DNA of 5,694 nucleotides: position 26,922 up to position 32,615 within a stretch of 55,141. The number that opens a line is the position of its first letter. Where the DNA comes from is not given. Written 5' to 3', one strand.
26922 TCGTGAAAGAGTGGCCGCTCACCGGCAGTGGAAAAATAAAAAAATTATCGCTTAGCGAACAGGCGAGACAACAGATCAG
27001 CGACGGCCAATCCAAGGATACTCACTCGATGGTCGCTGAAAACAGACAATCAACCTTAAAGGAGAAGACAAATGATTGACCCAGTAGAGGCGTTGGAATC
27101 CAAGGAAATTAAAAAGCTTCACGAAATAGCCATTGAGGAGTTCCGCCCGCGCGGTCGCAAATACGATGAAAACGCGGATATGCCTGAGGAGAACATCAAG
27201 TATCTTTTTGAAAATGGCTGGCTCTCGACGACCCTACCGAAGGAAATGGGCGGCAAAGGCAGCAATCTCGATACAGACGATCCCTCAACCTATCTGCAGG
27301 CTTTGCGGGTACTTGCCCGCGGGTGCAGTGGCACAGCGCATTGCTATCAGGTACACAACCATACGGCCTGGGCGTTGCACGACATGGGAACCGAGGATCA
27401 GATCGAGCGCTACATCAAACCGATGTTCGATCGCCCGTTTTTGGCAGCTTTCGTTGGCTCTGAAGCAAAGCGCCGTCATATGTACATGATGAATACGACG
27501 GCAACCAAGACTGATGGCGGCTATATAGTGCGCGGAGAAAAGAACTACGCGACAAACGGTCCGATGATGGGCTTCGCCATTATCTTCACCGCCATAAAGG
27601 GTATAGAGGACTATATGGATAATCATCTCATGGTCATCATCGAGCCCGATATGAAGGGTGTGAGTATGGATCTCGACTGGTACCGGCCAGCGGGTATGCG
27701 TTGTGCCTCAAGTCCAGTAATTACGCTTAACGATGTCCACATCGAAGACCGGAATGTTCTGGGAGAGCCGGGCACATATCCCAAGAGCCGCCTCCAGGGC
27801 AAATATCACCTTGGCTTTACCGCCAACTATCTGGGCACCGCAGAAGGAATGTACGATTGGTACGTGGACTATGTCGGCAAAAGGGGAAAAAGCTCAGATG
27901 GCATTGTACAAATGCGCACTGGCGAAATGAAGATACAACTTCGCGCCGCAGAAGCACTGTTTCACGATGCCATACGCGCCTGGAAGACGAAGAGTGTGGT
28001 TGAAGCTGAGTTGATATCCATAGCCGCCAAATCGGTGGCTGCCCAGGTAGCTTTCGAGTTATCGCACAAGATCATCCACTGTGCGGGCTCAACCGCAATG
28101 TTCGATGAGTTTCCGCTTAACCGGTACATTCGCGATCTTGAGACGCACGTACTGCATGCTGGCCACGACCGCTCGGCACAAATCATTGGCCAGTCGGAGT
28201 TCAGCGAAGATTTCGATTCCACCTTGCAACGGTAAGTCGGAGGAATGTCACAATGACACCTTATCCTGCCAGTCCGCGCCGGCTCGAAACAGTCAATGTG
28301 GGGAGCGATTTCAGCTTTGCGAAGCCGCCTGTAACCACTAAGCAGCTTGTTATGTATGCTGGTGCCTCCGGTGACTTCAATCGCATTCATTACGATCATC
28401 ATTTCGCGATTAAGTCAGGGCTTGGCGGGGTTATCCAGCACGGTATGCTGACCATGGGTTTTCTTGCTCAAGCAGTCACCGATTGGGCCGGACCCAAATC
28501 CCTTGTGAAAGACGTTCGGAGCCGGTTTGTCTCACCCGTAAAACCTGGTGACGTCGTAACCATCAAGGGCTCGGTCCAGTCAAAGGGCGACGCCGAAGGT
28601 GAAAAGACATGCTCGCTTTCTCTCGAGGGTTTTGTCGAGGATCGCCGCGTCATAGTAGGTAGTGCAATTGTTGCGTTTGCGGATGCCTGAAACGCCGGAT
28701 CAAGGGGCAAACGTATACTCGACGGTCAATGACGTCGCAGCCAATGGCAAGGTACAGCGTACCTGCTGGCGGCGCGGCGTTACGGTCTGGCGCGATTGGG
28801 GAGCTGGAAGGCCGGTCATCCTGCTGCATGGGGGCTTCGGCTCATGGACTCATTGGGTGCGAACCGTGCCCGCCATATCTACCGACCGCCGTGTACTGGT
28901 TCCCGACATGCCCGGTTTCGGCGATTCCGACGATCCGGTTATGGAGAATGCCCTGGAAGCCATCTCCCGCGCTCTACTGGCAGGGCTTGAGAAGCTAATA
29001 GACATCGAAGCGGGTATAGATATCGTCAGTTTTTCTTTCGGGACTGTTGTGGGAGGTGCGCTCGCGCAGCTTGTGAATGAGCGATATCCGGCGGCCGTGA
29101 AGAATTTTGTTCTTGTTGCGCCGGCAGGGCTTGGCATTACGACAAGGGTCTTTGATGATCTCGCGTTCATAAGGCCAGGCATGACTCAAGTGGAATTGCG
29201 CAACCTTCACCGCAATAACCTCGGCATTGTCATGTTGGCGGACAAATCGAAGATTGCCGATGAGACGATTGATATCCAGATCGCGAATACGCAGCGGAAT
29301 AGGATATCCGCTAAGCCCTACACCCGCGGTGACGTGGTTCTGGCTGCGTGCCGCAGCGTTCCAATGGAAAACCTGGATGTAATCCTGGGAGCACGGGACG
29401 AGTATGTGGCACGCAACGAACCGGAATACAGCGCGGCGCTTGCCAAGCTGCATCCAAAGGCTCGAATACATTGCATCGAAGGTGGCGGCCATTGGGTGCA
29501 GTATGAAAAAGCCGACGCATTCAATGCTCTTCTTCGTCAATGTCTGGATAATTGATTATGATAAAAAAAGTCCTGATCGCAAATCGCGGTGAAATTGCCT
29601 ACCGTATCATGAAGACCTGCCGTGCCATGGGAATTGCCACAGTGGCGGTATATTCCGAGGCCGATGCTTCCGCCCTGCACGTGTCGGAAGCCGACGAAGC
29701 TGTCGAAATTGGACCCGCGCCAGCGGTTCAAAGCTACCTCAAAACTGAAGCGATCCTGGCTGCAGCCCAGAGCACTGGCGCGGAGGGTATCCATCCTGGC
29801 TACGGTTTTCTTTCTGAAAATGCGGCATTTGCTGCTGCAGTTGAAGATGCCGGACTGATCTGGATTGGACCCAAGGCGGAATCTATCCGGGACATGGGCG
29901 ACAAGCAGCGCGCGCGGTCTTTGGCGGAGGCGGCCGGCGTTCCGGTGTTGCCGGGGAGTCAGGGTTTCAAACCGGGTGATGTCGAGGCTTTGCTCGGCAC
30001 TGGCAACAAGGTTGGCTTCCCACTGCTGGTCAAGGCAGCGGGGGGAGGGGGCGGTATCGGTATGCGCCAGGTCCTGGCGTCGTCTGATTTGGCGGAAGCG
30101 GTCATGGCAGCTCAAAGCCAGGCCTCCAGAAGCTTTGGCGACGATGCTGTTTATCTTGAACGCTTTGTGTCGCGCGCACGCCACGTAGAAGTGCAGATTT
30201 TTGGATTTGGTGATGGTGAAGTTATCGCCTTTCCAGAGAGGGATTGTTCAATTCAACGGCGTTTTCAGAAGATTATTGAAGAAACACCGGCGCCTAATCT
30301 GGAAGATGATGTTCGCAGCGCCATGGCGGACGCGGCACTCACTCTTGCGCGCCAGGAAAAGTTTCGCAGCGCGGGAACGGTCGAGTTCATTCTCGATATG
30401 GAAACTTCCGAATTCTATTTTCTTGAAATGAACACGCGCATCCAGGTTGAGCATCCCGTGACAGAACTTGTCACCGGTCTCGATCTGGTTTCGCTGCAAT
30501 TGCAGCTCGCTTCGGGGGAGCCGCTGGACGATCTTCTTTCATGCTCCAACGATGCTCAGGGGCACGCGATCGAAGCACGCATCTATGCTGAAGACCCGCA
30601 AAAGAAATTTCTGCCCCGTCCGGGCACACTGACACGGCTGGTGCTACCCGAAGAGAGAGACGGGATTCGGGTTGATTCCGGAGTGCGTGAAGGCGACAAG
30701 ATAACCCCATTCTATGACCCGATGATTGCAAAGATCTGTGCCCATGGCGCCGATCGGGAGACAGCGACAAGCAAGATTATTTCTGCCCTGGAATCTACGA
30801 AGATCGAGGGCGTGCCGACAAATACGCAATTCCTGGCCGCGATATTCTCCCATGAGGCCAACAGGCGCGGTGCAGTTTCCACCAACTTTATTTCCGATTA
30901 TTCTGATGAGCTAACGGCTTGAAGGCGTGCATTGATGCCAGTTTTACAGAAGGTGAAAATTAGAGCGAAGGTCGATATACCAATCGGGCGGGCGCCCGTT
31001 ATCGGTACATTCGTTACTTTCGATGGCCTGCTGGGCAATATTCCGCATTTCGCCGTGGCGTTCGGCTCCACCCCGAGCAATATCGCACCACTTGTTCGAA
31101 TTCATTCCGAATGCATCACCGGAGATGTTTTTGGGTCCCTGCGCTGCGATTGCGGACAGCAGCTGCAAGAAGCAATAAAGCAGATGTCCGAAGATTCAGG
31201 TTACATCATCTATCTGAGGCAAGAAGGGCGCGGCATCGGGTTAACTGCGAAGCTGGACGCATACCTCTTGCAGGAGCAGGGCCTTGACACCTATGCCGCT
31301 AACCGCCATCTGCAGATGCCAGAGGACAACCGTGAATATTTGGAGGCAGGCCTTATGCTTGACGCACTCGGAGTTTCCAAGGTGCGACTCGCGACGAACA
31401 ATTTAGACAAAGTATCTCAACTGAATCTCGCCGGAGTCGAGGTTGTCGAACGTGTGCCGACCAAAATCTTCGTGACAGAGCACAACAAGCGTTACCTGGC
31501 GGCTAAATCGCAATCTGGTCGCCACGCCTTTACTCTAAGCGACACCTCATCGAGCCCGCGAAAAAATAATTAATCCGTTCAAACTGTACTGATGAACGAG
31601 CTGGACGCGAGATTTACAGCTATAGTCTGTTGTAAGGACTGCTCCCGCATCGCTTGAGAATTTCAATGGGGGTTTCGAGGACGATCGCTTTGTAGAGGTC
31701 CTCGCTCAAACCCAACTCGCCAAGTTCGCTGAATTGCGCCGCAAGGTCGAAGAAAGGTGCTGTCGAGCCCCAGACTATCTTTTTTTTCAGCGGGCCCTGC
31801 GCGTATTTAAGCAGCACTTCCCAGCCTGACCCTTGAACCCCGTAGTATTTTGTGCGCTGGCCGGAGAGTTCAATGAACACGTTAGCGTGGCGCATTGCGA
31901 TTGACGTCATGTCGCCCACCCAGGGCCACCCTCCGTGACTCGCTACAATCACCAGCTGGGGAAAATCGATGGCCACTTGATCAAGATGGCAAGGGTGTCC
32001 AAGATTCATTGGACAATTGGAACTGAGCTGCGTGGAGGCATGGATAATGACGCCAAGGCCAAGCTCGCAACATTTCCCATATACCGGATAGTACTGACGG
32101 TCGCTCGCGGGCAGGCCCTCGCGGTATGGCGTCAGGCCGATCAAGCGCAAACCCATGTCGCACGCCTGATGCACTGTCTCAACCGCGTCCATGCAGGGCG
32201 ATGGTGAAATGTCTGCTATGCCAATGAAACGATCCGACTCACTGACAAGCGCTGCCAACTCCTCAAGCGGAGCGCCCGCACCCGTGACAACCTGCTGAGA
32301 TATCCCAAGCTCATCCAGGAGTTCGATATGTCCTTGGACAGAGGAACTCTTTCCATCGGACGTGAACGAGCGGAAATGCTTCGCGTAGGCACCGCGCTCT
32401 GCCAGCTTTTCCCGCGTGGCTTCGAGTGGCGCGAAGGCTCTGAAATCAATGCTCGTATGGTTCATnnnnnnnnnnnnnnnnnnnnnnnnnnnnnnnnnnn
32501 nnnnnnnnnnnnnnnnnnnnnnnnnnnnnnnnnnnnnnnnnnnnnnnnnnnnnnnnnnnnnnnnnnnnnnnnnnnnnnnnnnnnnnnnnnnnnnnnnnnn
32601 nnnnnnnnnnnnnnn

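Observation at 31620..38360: LysR-linked operon coupling a PaaK-type adenylating enzyme to a four-domain rhodanese, with a DszC-like oxygenase, a flavin reductase and an amidohydrolase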

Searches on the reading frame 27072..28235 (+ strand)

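Call 3: search_protein_families(library=pfam, proteins=[window:27072-28235:+], max_evalue=0.001)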
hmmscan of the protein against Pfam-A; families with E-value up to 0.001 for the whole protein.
window:27072-28235:+ (387 aa): 4 families
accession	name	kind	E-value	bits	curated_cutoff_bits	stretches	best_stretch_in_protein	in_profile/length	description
PF02771.21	Acyl-CoA_dh_N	-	9.3e-17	61.9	22.9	1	15-119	10-110/113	Acyl-CoA dehydrogenase, N-terminal domain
PF08028.16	Acyl-CoA_dh_2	-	2.9e-15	57.2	22.7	1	248-366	2-133/134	Acyl-CoA dehydrogenase, C-terminal domain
PF02770.24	Acyl-CoA_dh_M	-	8.6e-09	35.9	33.3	1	136-222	12-97/97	Acyl-CoA dehydrogenase, middle domain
PF00441.29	Acyl-CoA_dh_1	-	9.6e-08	32.7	22.4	1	250-364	19-136/150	Acyl-CoA dehydrogenase, C-terminal domain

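Call 4: search_protein_families(library=ncbifam, proteins=[window:27072-28235:+], max_evalue=0.001)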
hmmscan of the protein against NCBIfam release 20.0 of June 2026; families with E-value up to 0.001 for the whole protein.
window:27072-28235:+ (387 aa): 15 families
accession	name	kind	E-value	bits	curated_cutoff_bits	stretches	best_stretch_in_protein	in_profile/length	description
TIGR04022.1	sulfur_SfnB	equivalog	2.1e-28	99.3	430.9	1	17-364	15-367/391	SfnB family sulfur acquisition oxidoreductase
NF042972.1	AcrlCoAredClosAcrC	equivalog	1.8e-26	92.7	640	1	12-358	11-357/378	acryloyl-CoA reductase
NF042439.1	SulpropCoADesulf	equivalog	8e-23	80.8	600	1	16-364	4-357/379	3-sulfinopropanoyl-CoA desulfinase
NF043015.1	DibenthMonoxDszC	equivalog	1.9e-22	79.7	850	1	43-363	48-390/415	dibenzothiophene monooxygenase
NF043006.1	CyhCrbnylCoADH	equivalog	3.9e-22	78.8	650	1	14-371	13-369/380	cyclohexane-1-carbonyl-CoA dehydrogenase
NF045552.1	GlutCoADH_Des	equivalog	3.4e-19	69.3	470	1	14-365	14-367/387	glutaryl-CoA dehydrogenase Acd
NF053553.1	prodigi_MBC_PigA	equivalog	3.9e-18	65.7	500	1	13-355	13-357/381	prodigiosin MBC biosynthesis dehydrogenase PigA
NF049984.1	Rv1679_FadE16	equivalog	2.1e-17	63.4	600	1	25-358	13-346/371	Rv1679 family acyl-CoA dehydrogenase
NF045652.1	ProlPCPDhRedW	equivalog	8.7e-17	61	650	1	47-342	42-339/376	L-prolyl-[peptidyl-carrier protein] dehydrogenase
NF008997.0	PRK12341.1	equivalog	9.4e-16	57.8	537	1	29-367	30-366/382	acyl-CoA dehydrogenase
NF002885.1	PRK03354.1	equivalog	5.7e-13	48.6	540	1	29-367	30-363/378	crotonobetainyl-CoA dehydrogenase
NF058590.1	AcCoDHFadEBacil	equivalog_domain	6.5e-13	48.1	600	1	23-332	39-344/586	acyl-CoA dehydrogenase FadE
NF045629.1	monooxsub_HsaA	equivalog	2.5e-12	46.2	450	1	21-381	8-378/383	3-hydroxy-9,10-secoandrosta-1,3,5(10)-triene-9,17-dione monooxygenase oxygenase subunit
NF045920.1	HphnlacHdxOX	equivalog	1.3e-08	34.2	650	1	27-375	15-373/384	p-hydroxyphenylacetate 3-hydroxylase oxygenase component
NF052270.1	Staph_DH_FadE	equivalog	7.1e-06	25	600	1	10-278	26-291/400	acyl-CoA dehydrogenase FadE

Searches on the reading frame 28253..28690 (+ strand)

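Call 6: search_protein_families(library=pfam, proteins=[window:28253-28690:+], max_evalue=0.001)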
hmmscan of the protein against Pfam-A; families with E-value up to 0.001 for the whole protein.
window:28253-28690:+ (145 aa): 2 families
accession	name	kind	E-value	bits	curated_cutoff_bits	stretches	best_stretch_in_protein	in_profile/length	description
PF01575.25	MaoC_dehydratas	-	1.5e-23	83.1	27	1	17-117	7-110/123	MaoC like domain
PF13452.11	FAS1_DH_region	-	0.0001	22.9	22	1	16-131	3-124/132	FAS1-like, dehydratase domain region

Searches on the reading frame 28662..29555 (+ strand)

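Call 6: search_protein_families(library=pfam, proteins=[window:28662-29555:+], max_evalue=0.001)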
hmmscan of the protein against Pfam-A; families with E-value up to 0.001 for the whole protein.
window:28662-29555:+ (297 aa): 3 families
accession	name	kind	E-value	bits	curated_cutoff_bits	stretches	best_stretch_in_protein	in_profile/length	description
PF12697.13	Abhydrolase_6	-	5.6e-18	66.8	26.3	1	52-289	1-216/217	Alpha/beta hydrolase family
PF00561.26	Abhydrolase_1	-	3.3e-16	60.1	25.8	1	51-162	2-111/245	alpha/beta hydrolase fold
PF12146.15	Hydrolase_4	-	2.8e-05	24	27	1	75-283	31-238/239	Serine aminopeptidase, S33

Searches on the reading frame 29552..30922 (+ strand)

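Call 6: search_protein_families(library=pfam, proteins=[window:29552-30922:+], max_evalue=0.001)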
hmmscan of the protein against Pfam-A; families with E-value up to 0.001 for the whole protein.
window:29552-30922:+ (456 aa): 4 families
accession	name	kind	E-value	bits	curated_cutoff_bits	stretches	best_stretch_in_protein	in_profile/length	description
PF02786.22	CPSase_L_D2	-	2e-62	210.9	19.8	1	117-327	1-210/211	Carbamoyl-phosphate synthase L chain, ATP binding domain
PF00289.28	Biotin_carb_N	-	7e-46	155.7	25.5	1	3-112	1-110/110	Biotin carboxylase, N-terminal domain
PF02785.25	Biotin_carb_C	-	1.9e-37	128.1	32.4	1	341-448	1-107/108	Biotin carboxylase C-terminal domain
PF07478.18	Dala_Dala_lig_C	-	8e-09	35.7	24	1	149-295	30-174/204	D-ala D-ala ligase C-terminus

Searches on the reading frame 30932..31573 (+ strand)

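Call 3: search_protein_families(library=pfam, proteins=[window:30932-31573:+], max_evalue=0.001)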
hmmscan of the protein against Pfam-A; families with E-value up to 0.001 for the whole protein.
window:30932-31573:+ (213 aa): 1 family
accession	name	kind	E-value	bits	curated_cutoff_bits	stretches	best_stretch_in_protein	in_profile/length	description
PF00925.25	GTP_cyclohydro2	-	7.3e-50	169.2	23.3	1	27-176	17-165/165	GTP cyclohydrolase II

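Call 4: search_protein_families(library=ncbifam, proteins=[window:30932-31573:+], max_evalue=0.001)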
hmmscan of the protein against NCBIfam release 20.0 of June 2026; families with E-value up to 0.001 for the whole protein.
window:30932-31573:+ (213 aa): 8 families
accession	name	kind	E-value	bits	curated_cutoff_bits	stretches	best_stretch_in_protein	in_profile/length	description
NF001591.0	PRK00393.1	subfamily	1.8e-70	236.4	148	1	8-202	4-196/199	GTP cyclohydrolase II RibA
NF006805.0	PRK09318.1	equivalog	6.8e-59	199.8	486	1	9-202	193-382/387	bifunctional 3,4-dihydroxy-2-butanone-4-phosphate synthase/GTP cyclohydrolase II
NF006803.0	PRK09311.1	equivalog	8.5e-55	186.2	569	1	26-205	226-409/417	bifunctional 3,4-dihydroxy-2-butanone-4-phosphate synthase/GTP cyclohydrolase II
TIGR00505.1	ribA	equivalog_domain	1.6e-54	184.3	205.85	1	36-195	26-186/191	GTP cyclohydrolase II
NF006456.0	PRK08815.1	equivalog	1.5e-53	182.5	464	1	9-202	174-367/376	GTP cyclohydrolase II RibA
NF006806.0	PRK09319.1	equivalog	1.5e-52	179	764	1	34-200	240-409/561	bifunctional 3,4-dihydroxy-2-butanone-4-phosphate synthase/GTP cyclohydrolase II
NF005536.0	PRK07198.1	equivalog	1.6e-09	37.1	403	1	54-196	241-396/419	GTP cyclohydrolase II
NF010626.1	PRK14019.1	equivalog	3.3e-05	23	513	1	30-173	225-359/364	bifunctional 3,4-dihydroxy-2-butanone-4-phosphate synthase/GTP cyclohydrolase II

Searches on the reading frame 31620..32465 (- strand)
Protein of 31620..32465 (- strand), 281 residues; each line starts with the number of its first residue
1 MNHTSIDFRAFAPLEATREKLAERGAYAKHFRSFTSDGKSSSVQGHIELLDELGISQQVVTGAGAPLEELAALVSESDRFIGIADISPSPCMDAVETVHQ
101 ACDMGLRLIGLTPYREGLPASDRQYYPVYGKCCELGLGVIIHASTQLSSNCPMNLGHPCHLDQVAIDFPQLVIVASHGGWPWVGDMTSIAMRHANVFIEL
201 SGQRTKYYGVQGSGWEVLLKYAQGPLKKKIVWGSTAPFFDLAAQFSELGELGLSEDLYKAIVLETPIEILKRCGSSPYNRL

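Call 3: search_protein_families(library=pfam, proteins=[window:31620-32465:-], max_evalue=0.001)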
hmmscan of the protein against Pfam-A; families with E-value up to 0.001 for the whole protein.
window:31620-32465:- (281 aa): 1 family
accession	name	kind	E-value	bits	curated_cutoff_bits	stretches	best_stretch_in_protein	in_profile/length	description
PF04909.20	Amidohydro_2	-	3.3e-22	80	26.4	1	54-271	56-288/289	Amidohydrolase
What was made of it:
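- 31620..32465 (-): Amidohydrolase_2 protein (281 aa). An accessory member, present only in the closest loci. PF04909 at 80 bits (call 3).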

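Call 4: search_protein_families(library=ncbifam, proteins=[window:31620-32465:-], max_evalue=0.001)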
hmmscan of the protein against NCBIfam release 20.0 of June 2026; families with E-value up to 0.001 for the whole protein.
window:31620-32465:- (281 aa): 0 families

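Call 27: search_solved_structures(query=window:31620-32465:-, max_evalue=0.001)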
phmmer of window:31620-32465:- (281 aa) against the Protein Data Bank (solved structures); distinct sequences matched with E-value up to 0.001: 4.
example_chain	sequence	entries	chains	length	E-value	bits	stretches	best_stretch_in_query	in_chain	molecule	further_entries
3irs_A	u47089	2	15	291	3e-19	72.6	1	67-240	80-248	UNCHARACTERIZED PROTEIN BB4693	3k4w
6e6i_A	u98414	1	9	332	2.2e-08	37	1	82-199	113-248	2,2',3-trihydroxy-3'-methoxy-5,5'-dicarboxybiphenyl meta-cleavage compound hydrolase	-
5vn5_A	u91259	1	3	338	2.4e-08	36.9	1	82-199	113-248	2,2',3-trihydroxy-3'-methoxy-5,5'-dicarboxybiphenyl meta-cleavage compound hydrolase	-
2gwg_A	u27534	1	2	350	0.00014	24.5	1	69-179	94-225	4-oxalomesaconate hydratase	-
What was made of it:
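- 31620..32465 (-): The closest structure is the uncharacterised BB4693, 3irs (call 27).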
